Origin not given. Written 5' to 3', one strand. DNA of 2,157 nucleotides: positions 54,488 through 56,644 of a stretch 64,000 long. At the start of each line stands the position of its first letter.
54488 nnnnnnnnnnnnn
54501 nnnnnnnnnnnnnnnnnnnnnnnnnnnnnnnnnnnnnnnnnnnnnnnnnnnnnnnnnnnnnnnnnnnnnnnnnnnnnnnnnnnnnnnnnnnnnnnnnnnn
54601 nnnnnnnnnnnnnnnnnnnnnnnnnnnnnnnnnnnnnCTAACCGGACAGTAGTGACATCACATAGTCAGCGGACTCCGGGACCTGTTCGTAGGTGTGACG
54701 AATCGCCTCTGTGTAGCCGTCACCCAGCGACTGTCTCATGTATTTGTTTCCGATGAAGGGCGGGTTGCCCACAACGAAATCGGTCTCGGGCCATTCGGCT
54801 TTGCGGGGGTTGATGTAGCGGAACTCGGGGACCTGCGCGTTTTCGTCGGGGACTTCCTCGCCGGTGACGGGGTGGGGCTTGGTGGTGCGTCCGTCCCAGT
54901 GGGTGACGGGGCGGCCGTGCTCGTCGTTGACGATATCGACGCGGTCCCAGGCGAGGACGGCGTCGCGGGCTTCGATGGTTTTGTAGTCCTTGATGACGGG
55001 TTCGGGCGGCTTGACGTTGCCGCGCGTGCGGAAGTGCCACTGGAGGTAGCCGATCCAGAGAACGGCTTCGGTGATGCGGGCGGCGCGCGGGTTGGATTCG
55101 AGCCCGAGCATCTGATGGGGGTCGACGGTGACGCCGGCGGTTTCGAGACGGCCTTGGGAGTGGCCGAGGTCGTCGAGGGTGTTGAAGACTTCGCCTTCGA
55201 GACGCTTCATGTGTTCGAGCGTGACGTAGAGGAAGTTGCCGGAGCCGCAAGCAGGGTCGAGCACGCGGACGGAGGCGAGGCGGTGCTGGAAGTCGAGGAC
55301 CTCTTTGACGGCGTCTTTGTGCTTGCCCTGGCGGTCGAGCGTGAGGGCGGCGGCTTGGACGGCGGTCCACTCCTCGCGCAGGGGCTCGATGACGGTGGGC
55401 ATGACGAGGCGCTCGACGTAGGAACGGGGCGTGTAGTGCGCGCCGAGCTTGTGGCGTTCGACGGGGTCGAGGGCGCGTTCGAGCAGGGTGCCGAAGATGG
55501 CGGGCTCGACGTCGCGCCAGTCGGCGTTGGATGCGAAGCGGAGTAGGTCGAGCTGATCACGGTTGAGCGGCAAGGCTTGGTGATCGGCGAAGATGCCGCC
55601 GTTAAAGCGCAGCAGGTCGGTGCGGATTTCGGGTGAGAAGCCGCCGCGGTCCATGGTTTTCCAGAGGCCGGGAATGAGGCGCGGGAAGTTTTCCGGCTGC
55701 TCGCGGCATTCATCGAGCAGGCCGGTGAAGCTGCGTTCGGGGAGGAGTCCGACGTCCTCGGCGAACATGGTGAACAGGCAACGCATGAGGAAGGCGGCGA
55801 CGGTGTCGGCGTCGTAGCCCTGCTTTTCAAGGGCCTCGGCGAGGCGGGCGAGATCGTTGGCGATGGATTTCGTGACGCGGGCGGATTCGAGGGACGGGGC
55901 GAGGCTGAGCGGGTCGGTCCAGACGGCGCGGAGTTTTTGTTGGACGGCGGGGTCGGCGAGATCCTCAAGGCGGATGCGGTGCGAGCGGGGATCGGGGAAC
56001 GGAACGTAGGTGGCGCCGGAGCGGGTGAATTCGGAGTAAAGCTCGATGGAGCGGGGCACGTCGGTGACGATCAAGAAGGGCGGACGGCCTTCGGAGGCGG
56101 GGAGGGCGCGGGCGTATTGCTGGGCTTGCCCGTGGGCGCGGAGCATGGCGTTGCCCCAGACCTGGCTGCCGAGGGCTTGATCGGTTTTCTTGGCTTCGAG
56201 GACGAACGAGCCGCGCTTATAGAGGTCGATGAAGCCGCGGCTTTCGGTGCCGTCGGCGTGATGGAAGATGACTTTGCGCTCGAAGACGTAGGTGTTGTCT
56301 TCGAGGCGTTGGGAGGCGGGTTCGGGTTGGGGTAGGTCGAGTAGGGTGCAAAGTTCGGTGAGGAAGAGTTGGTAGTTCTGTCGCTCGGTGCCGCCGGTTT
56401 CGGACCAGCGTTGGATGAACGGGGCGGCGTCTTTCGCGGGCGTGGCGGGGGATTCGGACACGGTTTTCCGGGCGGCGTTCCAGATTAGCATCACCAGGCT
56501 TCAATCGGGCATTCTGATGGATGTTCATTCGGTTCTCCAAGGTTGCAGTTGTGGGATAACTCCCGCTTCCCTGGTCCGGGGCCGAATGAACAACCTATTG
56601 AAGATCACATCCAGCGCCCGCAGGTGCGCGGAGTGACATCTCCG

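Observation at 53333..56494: IS4-family element flanked by two different truncated genes whose ORFs both terminate inside the IS inverted repeats; remnant of an MmeI-like type IIL RM enzyme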

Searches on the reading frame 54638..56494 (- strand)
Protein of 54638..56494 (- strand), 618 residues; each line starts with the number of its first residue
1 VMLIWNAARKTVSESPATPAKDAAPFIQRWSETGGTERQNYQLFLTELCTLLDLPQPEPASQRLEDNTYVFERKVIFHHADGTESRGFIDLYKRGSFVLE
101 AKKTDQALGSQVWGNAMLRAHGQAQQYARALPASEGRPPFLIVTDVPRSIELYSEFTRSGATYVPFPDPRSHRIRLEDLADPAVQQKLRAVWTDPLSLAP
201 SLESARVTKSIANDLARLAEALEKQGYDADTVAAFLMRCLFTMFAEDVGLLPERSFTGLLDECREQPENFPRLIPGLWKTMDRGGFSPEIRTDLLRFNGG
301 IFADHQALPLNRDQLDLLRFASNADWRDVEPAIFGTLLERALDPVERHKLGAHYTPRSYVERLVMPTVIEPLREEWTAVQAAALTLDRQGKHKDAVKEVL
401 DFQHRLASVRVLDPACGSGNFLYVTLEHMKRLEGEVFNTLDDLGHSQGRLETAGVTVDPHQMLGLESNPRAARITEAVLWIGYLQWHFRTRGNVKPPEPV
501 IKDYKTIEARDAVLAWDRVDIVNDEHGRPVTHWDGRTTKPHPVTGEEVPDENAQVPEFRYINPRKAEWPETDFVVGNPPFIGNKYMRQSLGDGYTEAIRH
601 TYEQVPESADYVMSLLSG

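Call 6: search_protein_families(library=pfam, proteins=[window:54638-56494:-])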
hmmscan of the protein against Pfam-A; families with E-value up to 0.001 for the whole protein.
window:54638-56494:- (618 aa): 3 families
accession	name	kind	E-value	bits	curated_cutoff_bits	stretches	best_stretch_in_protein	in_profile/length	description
PF20464.3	MmeI_N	-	3.4e-25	89.8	27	1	23-225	3-181/181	MmeI, N-terminal domain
PF20473.4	MmeI_Mtase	-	2e-22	80.1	27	1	392-614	4-178/259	MmeI, DNA-methyltransferase domain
PF20465.4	MmeI_hel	-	4.4e-17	63.1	27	1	231-302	2-75/75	MmeI, helicase spacer domain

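Call 13: find_homologous_proteins(query=window:54638-56494:-)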
Query window:54638-56494:- (618 aa): 7936 proteins with E <= 0.001 among 8000 candidates; the best 120 are listed.
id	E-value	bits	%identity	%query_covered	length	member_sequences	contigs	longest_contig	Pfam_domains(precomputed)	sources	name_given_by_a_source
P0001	0.0e+0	1433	100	100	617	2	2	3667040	PF20465.5,PF20464.4,PF20473.5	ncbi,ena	-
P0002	1.3e-296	1003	73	96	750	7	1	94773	PF20465.5,PF02384.23,PF07669.18,PF20464.4,PF20473.5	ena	-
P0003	4.1e-283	959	72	93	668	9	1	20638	PF20465.5,PF20464.4,PF20473.5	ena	-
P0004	3.0e-281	953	70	95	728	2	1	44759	PF20465.5,PF07669.18,PF20464.4,PF20473.5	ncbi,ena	-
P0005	5.3e-280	948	69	97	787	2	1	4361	PF20465.5,PF20464.4,PF20473.5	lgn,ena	-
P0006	1.7e-272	924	68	97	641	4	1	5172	PF20465.5,PF07669.18,PF20464.4,PF20473.5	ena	-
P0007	2.2e-272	923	69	95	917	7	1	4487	PF20465.5,PF07669.18,PF20466.4,PF20464.4,PF20473.5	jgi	jgi:hypothetical protein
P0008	5.7e-271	919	68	95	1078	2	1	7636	PF20465.5,PF20466.4,PF20464.4,PF20473.5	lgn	-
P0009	1.4e-270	917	67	95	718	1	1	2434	PF20465.5,PF07669.18,PF20464.4,PF20473.5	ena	-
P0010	2.1e-270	917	67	95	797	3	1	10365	PF20465.5,PF02384.23,PF07669.18,PF20464.4,PF20473.5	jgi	-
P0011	7.0e-269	912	67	95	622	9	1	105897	PF20465.5,PF02384.23,PF07669.18,PF20464.4,PF20473.5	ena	-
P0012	1.1e-267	908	66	95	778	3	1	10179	PF20465.5,PF20464.4,PF20473.5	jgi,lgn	jgi:hypothetical protein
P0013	1.6e-267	907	67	95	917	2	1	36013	PF20465.5,PF20466.4,PF20464.4,PF20473.5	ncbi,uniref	ncbi:class I SAM-dependent DNA methyltransferase, partial [Aromatoleum toluvorans]|uniref:class I SA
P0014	2.6e-267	906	67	95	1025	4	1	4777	PF20465.5,PF07669.18,PF20466.4,PF20464.4,PF20473.5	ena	-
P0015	2.7e-267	906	66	95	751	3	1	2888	PF20465.5,PF07669.18,PF20464.4,PF20473.5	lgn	-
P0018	8.7e-266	901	65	98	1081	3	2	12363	PF20465.5,PF20466.4,PF20464.4,PF20473.5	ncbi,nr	ncbi:MAG: class I SAM-dependent DNA methyltransferase, partial [Thauera sp.]|nr:class I SAM-dependen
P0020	3.9e-265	899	66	97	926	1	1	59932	PF20465.5,PF07669.18,PF20466.4,PF20464.4,PF20473.5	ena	-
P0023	1.0e-264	898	64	98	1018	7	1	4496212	PF20465.5,PF20466.4,PF20464.4,PF20473.5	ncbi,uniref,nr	ncbi:class I SAM-dependent DNA methyltransferase [Thauera aminoaromatica]|uniref:site-specific DNA-m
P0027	2.0e-263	894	64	97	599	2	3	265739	PF20465.5,PF07669.18,PF20464.4,PF20473.5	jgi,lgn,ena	jgi:hypothetical protein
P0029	8.6e-263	892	67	95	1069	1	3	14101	PF20465.5,PF07669.18,PF20466.4,PF20464.4,PF20473.5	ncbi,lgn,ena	ncbi:MAG: DNA methyltransferase [Chromatiaceae bacterium]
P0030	1.6e-261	887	65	95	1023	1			PF20465.5,PF07669.18,PF20466.4,PF20464.4,PF20473.5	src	-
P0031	1.7e-261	887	65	95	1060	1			PF20465.5,PF07669.18,PF20466.4,PF20464.4,PF20473.5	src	-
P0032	2.7e-261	887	65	98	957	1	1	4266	PF20465.5,PF20466.4,PF20464.4,PF20473.5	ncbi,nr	ncbi:MAG: class I SAM-dependent DNA methyltransferase, partial [Chromatiaceae bacterium]|nr:class I 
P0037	3.4e-260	883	66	95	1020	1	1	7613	PF20465.5,PF07669.18,PF20466.4,PF20464.4,PF20473.5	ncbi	ncbi:MAG: DNA methyltransferase, partial [Chromatiaceae bacterium]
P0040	1.6e-258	877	63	95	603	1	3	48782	PF20465.5,PF20464.4,PF20473.5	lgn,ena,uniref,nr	uniref:site-specific DNA-methyltransferase (adenine-specific) n=1 Tax=Candidatus Kentrum sp. DK TaxI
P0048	3.3e-254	863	63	95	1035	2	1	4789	PF20465.5,PF20466.4,PF20464.4,PF20473.5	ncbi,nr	ncbi:MAG: class I SAM-dependent DNA methyltransferase, partial [Zoogloea sp.]|nr:class I SAM-depende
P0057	2.4e-253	860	64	95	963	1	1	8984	PF20465.5,PF20466.4,PF20464.4,PF20473.5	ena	-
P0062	3.3e-252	857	63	95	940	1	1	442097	PF20465.5,PF07669.18,PF20466.4,PF20464.4,PF20473.5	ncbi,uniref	ncbi:class I SAM-dependent DNA methyltransferase [Wenzhouxiangella sp. EGI_FJ10305]|uniref:class I S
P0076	9.0e-250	849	62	97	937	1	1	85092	PF20465.5,PF07669.18,PF20466.4,PF20464.4,PF20473.5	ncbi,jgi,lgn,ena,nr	ncbi:MAG TPA: DNA methyltransferase [Blastocatellia bacterium]|nr:DNA methyltransferase [Blastocatel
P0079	2.4e-249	847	63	95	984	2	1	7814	PF20465.5,PF07669.18,PF20466.4,PF20464.4,PF20473.5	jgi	-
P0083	3.6e-248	843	62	96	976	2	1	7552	PF20465.5,PF07669.18,PF20466.4,PF20464.4,PF20473.5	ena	-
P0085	1.1e-247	842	63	95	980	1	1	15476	PF20465.5,PF07669.18,PF20466.4,PF20464.4,PF20473.5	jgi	jgi:SAM-dependent methyltransferase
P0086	3.4e-247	840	63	95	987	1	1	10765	PF20465.5,PF20466.4,PF20464.4,PF20473.5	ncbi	-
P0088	7.7e-247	839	62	96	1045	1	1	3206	PF20465.5,PF20466.4,PF20464.4,PF20473.5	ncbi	ncbi:MAG: class I SAM-dependent DNA methyltransferase, partial [Azonexus sp.]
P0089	1.6e-246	838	61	95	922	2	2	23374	PF20465.5,PF07669.18,PF20466.4,PF20464.4,PF20473.5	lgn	-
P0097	4.8e-246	836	61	95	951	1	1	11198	PF20465.5,PF07669.18,PF20466.4,PF20464.4,PF20473.5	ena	-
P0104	1.4e-244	831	63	96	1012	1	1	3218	PF20465.5,PF20466.4,PF20464.4,PF20473.5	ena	-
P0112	2.6e-243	827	63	95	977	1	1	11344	PF20465.5,PF20466.4,PF20464.4,PF20473.5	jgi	jgi:hypothetical protein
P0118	7.3e-243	826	60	97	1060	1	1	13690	PF20465.5,PF20466.4,PF20464.4,PF20473.5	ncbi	ncbi:MAG: DNA methyltransferase, partial [Thermodesulfobacteriota bacterium]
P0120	1.1e-242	825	60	95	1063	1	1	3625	PF20465.5,PF02384.23,PF07669.18,PF20466.4,PF20464.4,PF20473.5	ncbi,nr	ncbi:MAG: hypothetical protein RBT64_14525, partial [Trichloromonas sp.]|nr:hypothetical protein [Tr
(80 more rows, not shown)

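Call 15: find_encoding_contigs(protein=P0027, flank=6000, max_places=4)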
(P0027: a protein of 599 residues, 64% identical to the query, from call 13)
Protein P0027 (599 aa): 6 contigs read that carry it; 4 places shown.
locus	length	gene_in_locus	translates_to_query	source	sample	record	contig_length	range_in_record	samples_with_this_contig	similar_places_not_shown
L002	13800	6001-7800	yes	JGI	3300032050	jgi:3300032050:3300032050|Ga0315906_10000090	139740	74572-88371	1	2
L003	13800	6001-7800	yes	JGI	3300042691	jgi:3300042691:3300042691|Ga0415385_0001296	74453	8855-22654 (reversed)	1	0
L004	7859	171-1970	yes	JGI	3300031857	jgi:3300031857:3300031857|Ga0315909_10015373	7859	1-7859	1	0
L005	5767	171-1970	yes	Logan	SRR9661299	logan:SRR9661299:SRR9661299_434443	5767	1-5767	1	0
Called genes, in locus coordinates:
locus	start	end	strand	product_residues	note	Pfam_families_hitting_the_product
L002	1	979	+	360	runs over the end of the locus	PF00072:Response_reg (weak), PF00989:PAS, PF08448:PAS_4, PF08447:PAS_3, PF00990:GGDEF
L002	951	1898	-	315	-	PF00027:cNMP_binding, PF07228:SpoIIE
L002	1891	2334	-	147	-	PF13581:HATPase_c_2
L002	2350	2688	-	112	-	PF01740:STAS, PF13466:STAS_2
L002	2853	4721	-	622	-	PF00497:SBP_bac_3, PF00989:PAS (faint), PF00990:GGDEF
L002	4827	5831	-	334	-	PF03595:SLAC1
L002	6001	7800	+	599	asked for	PF20464:MmeI_N, PF20465:MmeI_hel, PF20473:MmeI_Mtase, PF07669:Eco57I (weak)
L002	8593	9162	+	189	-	-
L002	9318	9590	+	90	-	-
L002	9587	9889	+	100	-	PF05016:ParE_toxin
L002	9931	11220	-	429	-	PF01243:PNPOx_N, PF22290:DmmA-like_N (weak), PF00175:NAD_binding_1 (weak)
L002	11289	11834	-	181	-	PF02627:CMD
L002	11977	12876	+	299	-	PF00126:HTH_1, PF03466:LysR_substrate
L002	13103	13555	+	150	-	-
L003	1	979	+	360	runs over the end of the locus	PF00072:Response_reg (weak), PF00989:PAS, PF08448:PAS_4, PF08447:PAS_3, PF00990:GGDEF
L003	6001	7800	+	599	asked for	PF20464:MmeI_N, PF20465:MmeI_hel, PF20473:MmeI_Mtase, PF07669:Eco57I (weak)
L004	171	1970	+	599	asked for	PF20464:MmeI_N, PF20465:MmeI_hel, PF20473:MmeI_Mtase, PF07669:Eco57I (weak)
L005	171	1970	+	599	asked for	PF20464:MmeI_N, PF20465:MmeI_hel, PF20473:MmeI_Mtase, PF07669:Eco57I (weak)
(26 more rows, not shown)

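Call 16: find_encoding_contigs(protein=P0040, flank=6000, max_places=4)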
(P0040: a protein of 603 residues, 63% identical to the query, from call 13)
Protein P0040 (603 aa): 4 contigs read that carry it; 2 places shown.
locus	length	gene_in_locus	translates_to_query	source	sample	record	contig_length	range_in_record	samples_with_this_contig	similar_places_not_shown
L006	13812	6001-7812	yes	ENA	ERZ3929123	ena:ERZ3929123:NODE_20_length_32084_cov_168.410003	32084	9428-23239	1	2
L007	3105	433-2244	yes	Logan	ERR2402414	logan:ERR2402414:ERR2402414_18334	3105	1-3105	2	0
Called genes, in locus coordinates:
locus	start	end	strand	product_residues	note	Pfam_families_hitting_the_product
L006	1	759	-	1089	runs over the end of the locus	PF04851:ResIII, PF00270:DEAD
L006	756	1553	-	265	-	-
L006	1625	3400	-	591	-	PF02470:MlaD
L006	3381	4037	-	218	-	PF04403:PqiA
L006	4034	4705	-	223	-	PF04403:PqiA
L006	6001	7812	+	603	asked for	PF20464:MmeI_N, PF20465:MmeI_hel, PF20473:MmeI_Mtase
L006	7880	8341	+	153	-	-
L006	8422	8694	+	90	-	PF04365:BrnT_toxin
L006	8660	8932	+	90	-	PF14384:BrnA_antitoxin (weak)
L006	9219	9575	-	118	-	PF05534:HicB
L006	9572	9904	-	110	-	PF07927:HicA_toxin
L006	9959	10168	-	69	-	PF15919:HicB_lk_antitox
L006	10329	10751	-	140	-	PF09656:PGPGW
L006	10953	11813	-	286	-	PF00459:Inositol_P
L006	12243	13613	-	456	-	PF01266:DAO (faint), PF01593:Amino_oxidase, PF13450:NAD_binding_8, PF13454:NAD_binding_9 (faint)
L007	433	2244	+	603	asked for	PF20464:MmeI_N, PF20465:MmeI_hel, PF20473:MmeI_Mtase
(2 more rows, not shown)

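Call 17: find_encoding_contigs(protein=P0001, flank=10000, max_places=4)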
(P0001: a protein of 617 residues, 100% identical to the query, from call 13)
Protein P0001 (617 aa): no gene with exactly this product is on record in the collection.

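Call 32: find_related_loci(query=window:54655-56494:-, collection=metagenome_contigs, flank=10000)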
Query window:54655-56494:- (613 aa) in metagenome_contigs; peptide patterns used: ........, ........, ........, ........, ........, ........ (x = any residue, [..] = any of these).
600 stretches matched a pattern (row limit reached: there are more); 587 encode a relative of the query (tblastn E <= 1e-3); the best 80 are kept; 80 distinct loci.
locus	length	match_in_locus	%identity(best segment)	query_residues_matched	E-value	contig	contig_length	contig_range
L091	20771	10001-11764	72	26-613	0e+0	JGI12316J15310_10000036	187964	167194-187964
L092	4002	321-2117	70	16-613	0e+0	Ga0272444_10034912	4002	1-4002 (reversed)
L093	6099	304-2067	67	26-613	0e+0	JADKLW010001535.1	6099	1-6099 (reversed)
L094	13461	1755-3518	66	26-613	0e+0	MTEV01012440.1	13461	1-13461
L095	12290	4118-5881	66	26-613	0e+0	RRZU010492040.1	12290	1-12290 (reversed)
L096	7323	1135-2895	65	26-613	0e+0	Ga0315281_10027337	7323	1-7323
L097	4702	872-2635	66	26-613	0e+0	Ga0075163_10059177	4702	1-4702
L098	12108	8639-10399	66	26-613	0e+0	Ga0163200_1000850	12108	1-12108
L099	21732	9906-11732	64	2-613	0e+0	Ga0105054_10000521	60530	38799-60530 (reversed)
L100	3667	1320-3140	63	7-613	0e+0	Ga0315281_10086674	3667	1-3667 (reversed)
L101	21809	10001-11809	64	9-613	0e+0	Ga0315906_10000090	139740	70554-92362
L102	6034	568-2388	64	7-613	0e+0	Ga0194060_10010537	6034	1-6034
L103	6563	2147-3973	63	4-613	0e+0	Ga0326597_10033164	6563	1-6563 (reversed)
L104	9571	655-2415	64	26-613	0e+0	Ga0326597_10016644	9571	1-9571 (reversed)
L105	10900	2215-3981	67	26-613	0e+0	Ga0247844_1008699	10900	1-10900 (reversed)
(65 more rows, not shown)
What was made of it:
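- Tried and rejected: Closer RM homologues in JGI metagenomes (call 32).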

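Call 37: search_protein_families(library=ncbifam, proteins=[window:54655-56494:-])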
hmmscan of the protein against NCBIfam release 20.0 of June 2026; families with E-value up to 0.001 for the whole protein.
window:54655-56494:- (613 aa): 2 families
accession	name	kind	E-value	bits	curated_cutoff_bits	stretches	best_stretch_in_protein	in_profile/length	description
NF033455.1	BREX_6_MTaseX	exception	1.3e-05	22.9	900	1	394-481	318-398/1319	BREX-6 system adenine-specific DNA-methyltransferase PglX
NF047738.1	antiphage_MADS2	equivalog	0.00015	20.2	720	1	407-431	331-355/654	methylation-associated defense system DNA methyltransferase MAD2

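Call 39: search_protein_families(library=pfam, proteins=[L091:9962-13624:+, P0023], max_evalue=0.01)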
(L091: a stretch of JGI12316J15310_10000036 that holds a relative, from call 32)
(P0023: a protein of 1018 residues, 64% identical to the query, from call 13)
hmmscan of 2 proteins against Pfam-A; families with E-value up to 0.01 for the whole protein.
L091:9962-13624:+ (1220 aa): 6 families
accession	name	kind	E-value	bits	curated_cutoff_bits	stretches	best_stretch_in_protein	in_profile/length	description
PF20473.4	MmeI_Mtase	-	1.1e-28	100.6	27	1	383-669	7-243/259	MmeI, DNA-methyltransferase domain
PF20464.3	MmeI_N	-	7.7e-25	88.7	27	1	12-211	4-179/181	MmeI, N-terminal domain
PF20465.4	MmeI_hel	-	5.2e-17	62.8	27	1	219-290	2-75/75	MmeI, helicase spacer domain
PF20466.3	MmeI_TRD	-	3.4e-11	43.3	27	1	738-922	29-207/207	MmeI, target recognition domain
PF07669.17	Eco57I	-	5.9e-06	26.9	25.3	1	449-634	2-145/171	Eco57I restriction-modification methylase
PF02384.22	N6_Mtase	-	0.007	16.2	20.4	0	396-423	47-74/311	N-6 DNA Methylase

P0023 (1018 aa): 6 families
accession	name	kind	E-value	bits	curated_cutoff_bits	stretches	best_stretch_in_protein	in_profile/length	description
PF20473.4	MmeI_Mtase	-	1e-32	113.8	27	1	395-688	6-249/259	MmeI, DNA-methyltransferase domain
PF20464.3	MmeI_N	-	4.2e-29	102.6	27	1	24-225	3-180/181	MmeI, N-terminal domain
PF20465.4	MmeI_hel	-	1e-16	61.9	27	1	232-303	2-75/75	MmeI, helicase spacer domain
PF20466.3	MmeI_TRD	-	3.5e-08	33.5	27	1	858-932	134-206/207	MmeI, target recognition domain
PF07669.17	Eco57I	-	8.8e-05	23.1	25.3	1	462-641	2-139/171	Eco57I restriction-modification methylase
PF02384.22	N6_Mtase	-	0.0012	18.7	20.4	0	411-481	49-98/311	N-6 DNA Methylase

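Call 40: search_protein_families(library=padloc, proteins=[L091:9962-13624:+, window:54655-56494:-], max_evalue=0.001)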
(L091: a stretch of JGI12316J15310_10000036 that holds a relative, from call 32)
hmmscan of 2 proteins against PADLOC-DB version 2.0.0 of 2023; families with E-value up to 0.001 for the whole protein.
L091:9962-13624:+ (1220 aa): 23 families
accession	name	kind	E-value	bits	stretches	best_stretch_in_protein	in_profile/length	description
PDLC03627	REase_MTase_IIG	-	0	1543.3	1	12-1147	5-1131/1136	Type IIG restriction enzyme-methyltransferase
PDLC03599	REase_MTase_IIG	-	1.7e-100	335.3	2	161-469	128-424/959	Type IIG restriction enzyme-methyltransferase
PDLC03598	REase_MTase_IIG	-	1.3e-89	299.3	1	10-960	11-864/912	Type IIG restriction enzyme-methyltransferase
PDLC02643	DrmMI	-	3.2e-76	255.2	2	562-1051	872-1319/1347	DrmMI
PDLC02646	DrmMI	-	5.1e-37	125.4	1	561-1048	285-751/792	DrmMI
PDLC02644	DrmMI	-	1.4e-30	104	1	561-1051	384-874/988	DrmMI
PDLC02640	DrmMI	-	6.3e-20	68.5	1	766-1005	685-913/1015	DrmMI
PDLC03618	REase_MTase_IIG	-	6.4e-16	54.8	1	560-1048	867-1319/1429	Type IIG restriction enzyme-methyltransferase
PDLC04134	mad2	-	1e-13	49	1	197-474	139-340/492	mads_2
PDLC02529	PglX|PglXI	-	5.6e-12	42.2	1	394-642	226-440/1189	PglX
PDLC02638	DrmMI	-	1.3e-09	34.8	1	562-609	875-922/935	DrmMI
PDLC03629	REase_MTase_IIG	-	3.9e-07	26.3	1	334-419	377-458/1182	Type IIG restriction enzyme-methyltransferase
PDLC02626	DrmD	-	5.1e-07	27.3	1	884-1087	15-211/276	DrmD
PDLC02639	DrmMI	-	7.2e-07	25.8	1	554-633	578-655/803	DrmMI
PDLC02523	PglX|PglXI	-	1.1e-06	24.7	1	393-469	328-404/1428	PglX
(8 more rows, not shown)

window:54655-56494:- (613 aa): 20 families
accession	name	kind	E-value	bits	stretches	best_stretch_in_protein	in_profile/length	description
PDLC03627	REase_MTase_IIG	-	8.9e-262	869.5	1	23-613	4-605/1136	Type IIG restriction enzyme-methyltransferase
PDLC03599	REase_MTase_IIG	-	1.1e-64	216.8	2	202-481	155-424/959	Type IIG restriction enzyme-methyltransferase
PDLC03598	REase_MTase_IIG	-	5.3e-61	204.6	1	21-600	10-510/912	Type IIG restriction enzyme-methyltransferase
PDLC02643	DrmMI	-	1.1e-14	51.3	2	346-422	551-615/1347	DrmMI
PDLC04134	mad2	-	1.1e-12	45.6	1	209-451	139-315/492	mads_2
PDLC02638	DrmMI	-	7.2e-10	35.6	0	572-612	873-913/935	DrmMI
PDLC03629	REase_MTase_IIG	-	1.7e-08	30.8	1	346-481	377-511/1182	Type IIG restriction enzyme-methyltransferase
PDLC03630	REase_MTase_IIG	-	1e-07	28.2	1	347-432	367-430/1100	Type IIG restriction enzyme-methyltransferase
PDLC02529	PglX|PglXI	-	2.9e-07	26.6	1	406-584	226-371/1189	PglX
PDLC03609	REase_MTase_IIG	-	7.3e-07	25.3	1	290-430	290-458/1066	Type IIG restriction enzyme-methyltransferase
PDLC03348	MTase_II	-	5.6e-06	23.1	0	396-426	234-265/727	Type II methyltransferase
PDLC02523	PglX|PglXI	-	1.4e-05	21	1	406-481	329-404/1428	PglX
PDLC03318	MTase_II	-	1.6e-05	21.5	1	395-443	352-401/723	Type II methyltransferase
PDLC03628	REase_MTase_IIG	-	0.0001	18.5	1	399-434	485-520/1100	Type IIG restriction enzyme-methyltransferase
PDLC03610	REase_MTase_IIG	-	0.00011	18.3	1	341-429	304-374/1096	Type IIG restriction enzyme-methyltransferase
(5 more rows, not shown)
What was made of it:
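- Checked: It covers positions 4-605 of 1136 in PADLOC model PDLC03627, REase_MTase_IIG (call 40).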
